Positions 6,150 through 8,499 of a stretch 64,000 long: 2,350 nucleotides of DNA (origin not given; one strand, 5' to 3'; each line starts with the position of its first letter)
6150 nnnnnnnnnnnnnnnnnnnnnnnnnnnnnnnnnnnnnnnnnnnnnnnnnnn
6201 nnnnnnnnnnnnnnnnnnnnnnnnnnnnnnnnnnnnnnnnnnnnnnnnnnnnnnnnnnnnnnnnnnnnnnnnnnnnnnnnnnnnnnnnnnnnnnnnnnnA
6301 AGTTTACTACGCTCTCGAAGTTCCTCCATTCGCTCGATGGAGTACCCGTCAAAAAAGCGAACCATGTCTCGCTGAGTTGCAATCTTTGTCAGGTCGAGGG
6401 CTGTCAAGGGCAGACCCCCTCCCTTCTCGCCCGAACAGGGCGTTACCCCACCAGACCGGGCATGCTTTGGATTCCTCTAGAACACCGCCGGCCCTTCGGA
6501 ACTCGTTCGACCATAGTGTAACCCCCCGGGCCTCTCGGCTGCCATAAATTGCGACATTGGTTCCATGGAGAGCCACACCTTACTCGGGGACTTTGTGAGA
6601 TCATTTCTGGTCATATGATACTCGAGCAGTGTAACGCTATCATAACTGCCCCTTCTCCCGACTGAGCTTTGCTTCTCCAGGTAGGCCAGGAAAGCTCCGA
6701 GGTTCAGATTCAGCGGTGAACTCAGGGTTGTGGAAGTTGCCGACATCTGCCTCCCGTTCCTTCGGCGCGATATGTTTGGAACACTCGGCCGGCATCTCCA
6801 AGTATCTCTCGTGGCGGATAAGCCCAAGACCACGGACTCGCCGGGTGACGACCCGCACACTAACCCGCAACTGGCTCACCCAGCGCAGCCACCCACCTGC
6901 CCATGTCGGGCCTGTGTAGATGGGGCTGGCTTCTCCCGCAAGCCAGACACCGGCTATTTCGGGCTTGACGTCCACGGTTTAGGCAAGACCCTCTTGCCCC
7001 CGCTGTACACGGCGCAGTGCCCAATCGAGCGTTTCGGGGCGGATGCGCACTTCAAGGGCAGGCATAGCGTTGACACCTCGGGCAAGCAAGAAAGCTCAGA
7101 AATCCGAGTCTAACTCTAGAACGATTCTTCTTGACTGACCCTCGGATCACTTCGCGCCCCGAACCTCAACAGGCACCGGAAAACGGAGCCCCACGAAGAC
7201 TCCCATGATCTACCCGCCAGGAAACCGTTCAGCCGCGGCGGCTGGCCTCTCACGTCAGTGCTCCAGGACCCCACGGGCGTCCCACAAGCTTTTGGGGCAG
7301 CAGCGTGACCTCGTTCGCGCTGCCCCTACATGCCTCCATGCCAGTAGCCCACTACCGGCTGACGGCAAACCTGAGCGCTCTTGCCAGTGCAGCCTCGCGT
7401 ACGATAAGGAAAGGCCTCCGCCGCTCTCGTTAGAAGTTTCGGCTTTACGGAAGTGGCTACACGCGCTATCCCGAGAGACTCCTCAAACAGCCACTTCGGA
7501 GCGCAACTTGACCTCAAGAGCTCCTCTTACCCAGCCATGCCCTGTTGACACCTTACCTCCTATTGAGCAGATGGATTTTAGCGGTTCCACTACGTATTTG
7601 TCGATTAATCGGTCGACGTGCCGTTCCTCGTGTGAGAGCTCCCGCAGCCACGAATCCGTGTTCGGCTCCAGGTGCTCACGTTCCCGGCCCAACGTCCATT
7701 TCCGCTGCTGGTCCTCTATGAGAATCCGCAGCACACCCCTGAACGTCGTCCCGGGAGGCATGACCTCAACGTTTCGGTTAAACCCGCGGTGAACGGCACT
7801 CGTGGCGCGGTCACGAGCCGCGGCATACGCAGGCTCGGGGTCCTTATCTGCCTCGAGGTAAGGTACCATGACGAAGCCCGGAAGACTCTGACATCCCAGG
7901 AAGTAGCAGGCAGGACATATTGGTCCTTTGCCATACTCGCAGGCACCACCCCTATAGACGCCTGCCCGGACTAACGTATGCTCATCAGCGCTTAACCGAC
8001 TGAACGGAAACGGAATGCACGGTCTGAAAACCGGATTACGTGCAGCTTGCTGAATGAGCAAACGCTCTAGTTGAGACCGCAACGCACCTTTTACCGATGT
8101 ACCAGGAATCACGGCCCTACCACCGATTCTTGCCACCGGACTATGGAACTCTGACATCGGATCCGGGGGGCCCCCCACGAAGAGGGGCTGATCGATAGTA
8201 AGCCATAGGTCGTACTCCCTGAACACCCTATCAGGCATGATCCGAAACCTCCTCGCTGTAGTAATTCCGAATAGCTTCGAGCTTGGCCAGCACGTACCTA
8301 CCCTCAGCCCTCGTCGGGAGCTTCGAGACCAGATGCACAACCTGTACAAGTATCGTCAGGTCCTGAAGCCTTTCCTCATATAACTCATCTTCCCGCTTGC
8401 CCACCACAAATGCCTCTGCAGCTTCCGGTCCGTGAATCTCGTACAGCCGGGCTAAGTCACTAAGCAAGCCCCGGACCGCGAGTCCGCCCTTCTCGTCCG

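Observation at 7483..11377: Array-less, adaptation-less Cas10(HD)-Cas5-Cas11-Cas7-like operon with a dead cyclase palm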

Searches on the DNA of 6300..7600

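Call 56: search_rna_families(source=window, start=6300, end=7600, threshold=evalue, max_evalue=1)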
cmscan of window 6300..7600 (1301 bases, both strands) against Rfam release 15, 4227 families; matches with E-value up to 1: 0.
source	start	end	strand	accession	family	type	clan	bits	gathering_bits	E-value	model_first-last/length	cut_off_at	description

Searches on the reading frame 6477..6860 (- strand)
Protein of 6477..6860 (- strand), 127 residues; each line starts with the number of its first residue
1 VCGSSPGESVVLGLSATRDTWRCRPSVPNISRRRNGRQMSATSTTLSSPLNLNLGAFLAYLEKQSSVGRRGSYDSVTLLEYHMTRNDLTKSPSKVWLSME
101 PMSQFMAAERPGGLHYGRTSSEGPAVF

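Call 29: search_protein_families(library=pfam, proteins=[window:6477-6860:-], max_evalue=0.01)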
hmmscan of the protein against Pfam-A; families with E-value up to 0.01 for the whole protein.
window:6477-6860:- (127 aa): 0 families

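Call 76: search_protein_families(library=padloc, proteins=[window:6477-6860:-], max_evalue=10)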
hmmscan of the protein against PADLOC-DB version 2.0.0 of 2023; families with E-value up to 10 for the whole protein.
window:6477-6860:- (127 aa): 0 families

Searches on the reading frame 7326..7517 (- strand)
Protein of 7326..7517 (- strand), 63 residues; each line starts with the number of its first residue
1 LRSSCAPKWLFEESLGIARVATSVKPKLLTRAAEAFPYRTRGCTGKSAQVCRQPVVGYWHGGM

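Call 76: search_protein_families(library=padloc, proteins=[window:7326-7517:-], max_evalue=10)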
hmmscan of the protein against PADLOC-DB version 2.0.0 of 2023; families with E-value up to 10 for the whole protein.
window:7326-7517:- (63 aa): 0 families

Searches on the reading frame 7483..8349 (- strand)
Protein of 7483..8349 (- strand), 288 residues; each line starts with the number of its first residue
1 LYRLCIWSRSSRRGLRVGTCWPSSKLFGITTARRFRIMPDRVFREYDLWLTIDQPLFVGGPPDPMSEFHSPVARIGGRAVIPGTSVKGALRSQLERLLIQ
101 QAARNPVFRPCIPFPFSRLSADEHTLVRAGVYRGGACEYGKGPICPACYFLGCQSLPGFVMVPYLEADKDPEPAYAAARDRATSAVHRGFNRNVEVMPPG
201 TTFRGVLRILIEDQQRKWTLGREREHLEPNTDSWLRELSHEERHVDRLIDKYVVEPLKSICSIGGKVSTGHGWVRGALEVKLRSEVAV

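Call 4: search_protein_families(library=pfam, proteins=[window:7483-8349:-], max_evalue=1)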
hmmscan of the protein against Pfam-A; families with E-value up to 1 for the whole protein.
window:7483-8349:- (288 aa): 1 family
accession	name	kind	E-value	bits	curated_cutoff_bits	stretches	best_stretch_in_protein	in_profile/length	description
PF03787.20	RAMPs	-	4.2e-12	47.4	22.1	1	50-275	2-189/189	RAMP superfamily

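Call 5: search_protein_families(library=ncbifam, proteins=[window:7483-8349:-], max_evalue=1)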
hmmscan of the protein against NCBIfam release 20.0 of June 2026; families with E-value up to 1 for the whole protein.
window:7483-8349:- (288 aa): 6 families
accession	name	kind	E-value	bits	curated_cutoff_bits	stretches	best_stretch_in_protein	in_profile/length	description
TIGR02581.1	cas_cyan_RAMP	equivalog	8.7e-11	41.9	108.05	1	70-221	32-181/216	type III CRISPR-associated RAMP protein Csx7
TIGR02582.1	cas7_TM1809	equivalog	0.0022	18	90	1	75-98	39-62/203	type III-A CRISPR-associated RAMP protein Csm3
TIGR01899.1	cas_TM1807_csm5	equivalog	0.011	15.3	38.3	1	73-94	104-125/364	type III-A CRISPR-associated RAMP protein Csm5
TIGR03986.1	TIGR03986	equivalog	0.016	14.7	161.35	1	49-96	39-90/568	TIGR03986 family type III CRISPR-associated RAMP protein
TIGR01898.1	cas_TM1791_cmr6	equivalog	0.021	15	51.1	1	54-100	7-53/195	type III-B CRISPR module RAMP protein Cmr6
TIGR02580.1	cas_RAMP_Cmr4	equivalog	0.06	13.2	87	0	194-275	225-283/283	type III-B CRISPR module RAMP protein Cmr4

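Call 6: search_protein_families(library=padloc, proteins=[window:7483-8349:-], max_evalue=1)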
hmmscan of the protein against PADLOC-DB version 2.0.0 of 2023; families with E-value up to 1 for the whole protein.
window:7483-8349:- (288 aa): 31 families (the best 25 are shown)
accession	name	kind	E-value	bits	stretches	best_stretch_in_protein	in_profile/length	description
PDLC02150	Cas7_IIIf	-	1.7e-41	140.4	1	50-275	11-232/237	-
PDLC01296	Csm3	-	1.8e-12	45.6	1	63-274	25-184/192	"CAS-III-A,CAS-III-D; effector_G7"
PDLC01442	Csm3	-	9.3e-09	33.4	1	76-275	42-179/208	"CAS-III-A,CAS-III-D; effector_G7"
PDLC01613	Csm3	-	1.1e-08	34.1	1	50-275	2-177/177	"CAS-III-A,CAS-III-D; effector_G7"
PDLC01016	Csm3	-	6e-08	31.3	1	50-99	3-51/189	Csm3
PDLC01339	Csm3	-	1.1e-07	31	1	55-101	4-45/163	"CAS-III-A,CAS-III-D; effector_G7"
PDLC01015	Csm3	-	2.6e-06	26.7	1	75-114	24-47/178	Csm3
PDLC01724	typeIV_Cas7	-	2.7e-06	25.3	1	49-105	9-73/329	Csf2_0_IV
PDLC01017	Csm3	-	3.2e-06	25.1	1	75-100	44-69/257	Csm3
PDLC01441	Cmr4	-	6e-05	20.9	2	194-277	191-242/245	"CAS-III-B,CAS-III-C; effector_G7"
PDLC02112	Cas7_IIId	-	0.00011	19.1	1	76-102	257-283/434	-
PDLC02111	Cas7_IIId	-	0.00015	18.8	1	77-98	253-274/417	-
PDLC01297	Csm3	-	0.00024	19.1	1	75-101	38-64/198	"CAS-III-A,CAS-III-D; effector_G7"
PDLC02117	Cas7_IIIg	-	0.00024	19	1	80-207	27-131/178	-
PDLC00982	Cmr4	-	0.00027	18.8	1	194-275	224-281/281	Cmr4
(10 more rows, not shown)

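Call 19: find_encoding_contigs(protein=window:7483-8238:-, flank=10000, max_places=6)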
Protein window:7483-8238:- (251 aa): 1 contig read that carries it; 1 place shown.
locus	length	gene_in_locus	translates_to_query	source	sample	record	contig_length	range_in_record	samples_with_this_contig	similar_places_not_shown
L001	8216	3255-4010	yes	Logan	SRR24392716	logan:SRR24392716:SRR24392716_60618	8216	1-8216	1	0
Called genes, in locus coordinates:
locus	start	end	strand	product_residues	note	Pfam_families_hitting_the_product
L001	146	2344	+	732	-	-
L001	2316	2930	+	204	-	-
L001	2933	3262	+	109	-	-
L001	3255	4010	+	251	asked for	PF03787:RAMPs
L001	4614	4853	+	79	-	-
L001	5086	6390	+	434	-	PF25924:MJECL33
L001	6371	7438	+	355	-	-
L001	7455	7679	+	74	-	-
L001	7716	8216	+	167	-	?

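Call 42: search_solved_structures(query=window:7483-8238:-, max_evalue=1, show_alignments=4)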
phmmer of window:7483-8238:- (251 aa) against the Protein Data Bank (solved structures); distinct sequences matched with E-value up to 1: 19.
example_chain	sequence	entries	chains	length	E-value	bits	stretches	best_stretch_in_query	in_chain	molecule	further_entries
8s9t_D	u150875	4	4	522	0.00035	23.4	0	35-61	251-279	Cas7-2x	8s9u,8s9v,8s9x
9wxh_D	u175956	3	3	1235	0.034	16.9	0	23-62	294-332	TIGR03986 family CRISPR-associated RAMP protein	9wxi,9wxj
8d9e_B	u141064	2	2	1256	0.043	16.6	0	131-172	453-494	RAMP superfamily protein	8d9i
8d8n_B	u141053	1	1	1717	0.051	16.3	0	131-172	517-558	RAMP superfamily protein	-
8d9f_B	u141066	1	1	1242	0.053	16.2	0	131-172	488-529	RAMP superfamily protein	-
7x7a_A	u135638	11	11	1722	0.088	15.5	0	131-172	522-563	RAMP superfamily protein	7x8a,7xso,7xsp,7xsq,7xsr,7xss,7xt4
8d9h_B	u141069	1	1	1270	0.093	15.4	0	131-172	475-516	RAMP superfamily protein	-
8d9g_B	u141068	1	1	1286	0.099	15.4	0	131-172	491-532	RAMP superfamily protein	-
6xn3_J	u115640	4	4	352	0.1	15.3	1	26-72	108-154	CRISPR-associated protein Csm5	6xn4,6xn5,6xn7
9ash_J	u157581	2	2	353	0.1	15.3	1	26-72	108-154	CRISPR system Cms protein Csm5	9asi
8d97_A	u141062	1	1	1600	0.11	15.2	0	131-172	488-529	RAMP superfamily protein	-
7y80_A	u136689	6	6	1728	0.11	15.2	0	131-172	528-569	RAMP superfamily protein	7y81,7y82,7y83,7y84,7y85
8wfx_N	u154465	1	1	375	0.12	15.1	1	28-73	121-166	CRISPR system Cms protein Csm5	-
8gna_A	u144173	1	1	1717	0.12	15.1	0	131-172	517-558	RAMP superfamily protein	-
7x7r_A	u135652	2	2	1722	0.12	15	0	131-172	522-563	RAMP superfamily protein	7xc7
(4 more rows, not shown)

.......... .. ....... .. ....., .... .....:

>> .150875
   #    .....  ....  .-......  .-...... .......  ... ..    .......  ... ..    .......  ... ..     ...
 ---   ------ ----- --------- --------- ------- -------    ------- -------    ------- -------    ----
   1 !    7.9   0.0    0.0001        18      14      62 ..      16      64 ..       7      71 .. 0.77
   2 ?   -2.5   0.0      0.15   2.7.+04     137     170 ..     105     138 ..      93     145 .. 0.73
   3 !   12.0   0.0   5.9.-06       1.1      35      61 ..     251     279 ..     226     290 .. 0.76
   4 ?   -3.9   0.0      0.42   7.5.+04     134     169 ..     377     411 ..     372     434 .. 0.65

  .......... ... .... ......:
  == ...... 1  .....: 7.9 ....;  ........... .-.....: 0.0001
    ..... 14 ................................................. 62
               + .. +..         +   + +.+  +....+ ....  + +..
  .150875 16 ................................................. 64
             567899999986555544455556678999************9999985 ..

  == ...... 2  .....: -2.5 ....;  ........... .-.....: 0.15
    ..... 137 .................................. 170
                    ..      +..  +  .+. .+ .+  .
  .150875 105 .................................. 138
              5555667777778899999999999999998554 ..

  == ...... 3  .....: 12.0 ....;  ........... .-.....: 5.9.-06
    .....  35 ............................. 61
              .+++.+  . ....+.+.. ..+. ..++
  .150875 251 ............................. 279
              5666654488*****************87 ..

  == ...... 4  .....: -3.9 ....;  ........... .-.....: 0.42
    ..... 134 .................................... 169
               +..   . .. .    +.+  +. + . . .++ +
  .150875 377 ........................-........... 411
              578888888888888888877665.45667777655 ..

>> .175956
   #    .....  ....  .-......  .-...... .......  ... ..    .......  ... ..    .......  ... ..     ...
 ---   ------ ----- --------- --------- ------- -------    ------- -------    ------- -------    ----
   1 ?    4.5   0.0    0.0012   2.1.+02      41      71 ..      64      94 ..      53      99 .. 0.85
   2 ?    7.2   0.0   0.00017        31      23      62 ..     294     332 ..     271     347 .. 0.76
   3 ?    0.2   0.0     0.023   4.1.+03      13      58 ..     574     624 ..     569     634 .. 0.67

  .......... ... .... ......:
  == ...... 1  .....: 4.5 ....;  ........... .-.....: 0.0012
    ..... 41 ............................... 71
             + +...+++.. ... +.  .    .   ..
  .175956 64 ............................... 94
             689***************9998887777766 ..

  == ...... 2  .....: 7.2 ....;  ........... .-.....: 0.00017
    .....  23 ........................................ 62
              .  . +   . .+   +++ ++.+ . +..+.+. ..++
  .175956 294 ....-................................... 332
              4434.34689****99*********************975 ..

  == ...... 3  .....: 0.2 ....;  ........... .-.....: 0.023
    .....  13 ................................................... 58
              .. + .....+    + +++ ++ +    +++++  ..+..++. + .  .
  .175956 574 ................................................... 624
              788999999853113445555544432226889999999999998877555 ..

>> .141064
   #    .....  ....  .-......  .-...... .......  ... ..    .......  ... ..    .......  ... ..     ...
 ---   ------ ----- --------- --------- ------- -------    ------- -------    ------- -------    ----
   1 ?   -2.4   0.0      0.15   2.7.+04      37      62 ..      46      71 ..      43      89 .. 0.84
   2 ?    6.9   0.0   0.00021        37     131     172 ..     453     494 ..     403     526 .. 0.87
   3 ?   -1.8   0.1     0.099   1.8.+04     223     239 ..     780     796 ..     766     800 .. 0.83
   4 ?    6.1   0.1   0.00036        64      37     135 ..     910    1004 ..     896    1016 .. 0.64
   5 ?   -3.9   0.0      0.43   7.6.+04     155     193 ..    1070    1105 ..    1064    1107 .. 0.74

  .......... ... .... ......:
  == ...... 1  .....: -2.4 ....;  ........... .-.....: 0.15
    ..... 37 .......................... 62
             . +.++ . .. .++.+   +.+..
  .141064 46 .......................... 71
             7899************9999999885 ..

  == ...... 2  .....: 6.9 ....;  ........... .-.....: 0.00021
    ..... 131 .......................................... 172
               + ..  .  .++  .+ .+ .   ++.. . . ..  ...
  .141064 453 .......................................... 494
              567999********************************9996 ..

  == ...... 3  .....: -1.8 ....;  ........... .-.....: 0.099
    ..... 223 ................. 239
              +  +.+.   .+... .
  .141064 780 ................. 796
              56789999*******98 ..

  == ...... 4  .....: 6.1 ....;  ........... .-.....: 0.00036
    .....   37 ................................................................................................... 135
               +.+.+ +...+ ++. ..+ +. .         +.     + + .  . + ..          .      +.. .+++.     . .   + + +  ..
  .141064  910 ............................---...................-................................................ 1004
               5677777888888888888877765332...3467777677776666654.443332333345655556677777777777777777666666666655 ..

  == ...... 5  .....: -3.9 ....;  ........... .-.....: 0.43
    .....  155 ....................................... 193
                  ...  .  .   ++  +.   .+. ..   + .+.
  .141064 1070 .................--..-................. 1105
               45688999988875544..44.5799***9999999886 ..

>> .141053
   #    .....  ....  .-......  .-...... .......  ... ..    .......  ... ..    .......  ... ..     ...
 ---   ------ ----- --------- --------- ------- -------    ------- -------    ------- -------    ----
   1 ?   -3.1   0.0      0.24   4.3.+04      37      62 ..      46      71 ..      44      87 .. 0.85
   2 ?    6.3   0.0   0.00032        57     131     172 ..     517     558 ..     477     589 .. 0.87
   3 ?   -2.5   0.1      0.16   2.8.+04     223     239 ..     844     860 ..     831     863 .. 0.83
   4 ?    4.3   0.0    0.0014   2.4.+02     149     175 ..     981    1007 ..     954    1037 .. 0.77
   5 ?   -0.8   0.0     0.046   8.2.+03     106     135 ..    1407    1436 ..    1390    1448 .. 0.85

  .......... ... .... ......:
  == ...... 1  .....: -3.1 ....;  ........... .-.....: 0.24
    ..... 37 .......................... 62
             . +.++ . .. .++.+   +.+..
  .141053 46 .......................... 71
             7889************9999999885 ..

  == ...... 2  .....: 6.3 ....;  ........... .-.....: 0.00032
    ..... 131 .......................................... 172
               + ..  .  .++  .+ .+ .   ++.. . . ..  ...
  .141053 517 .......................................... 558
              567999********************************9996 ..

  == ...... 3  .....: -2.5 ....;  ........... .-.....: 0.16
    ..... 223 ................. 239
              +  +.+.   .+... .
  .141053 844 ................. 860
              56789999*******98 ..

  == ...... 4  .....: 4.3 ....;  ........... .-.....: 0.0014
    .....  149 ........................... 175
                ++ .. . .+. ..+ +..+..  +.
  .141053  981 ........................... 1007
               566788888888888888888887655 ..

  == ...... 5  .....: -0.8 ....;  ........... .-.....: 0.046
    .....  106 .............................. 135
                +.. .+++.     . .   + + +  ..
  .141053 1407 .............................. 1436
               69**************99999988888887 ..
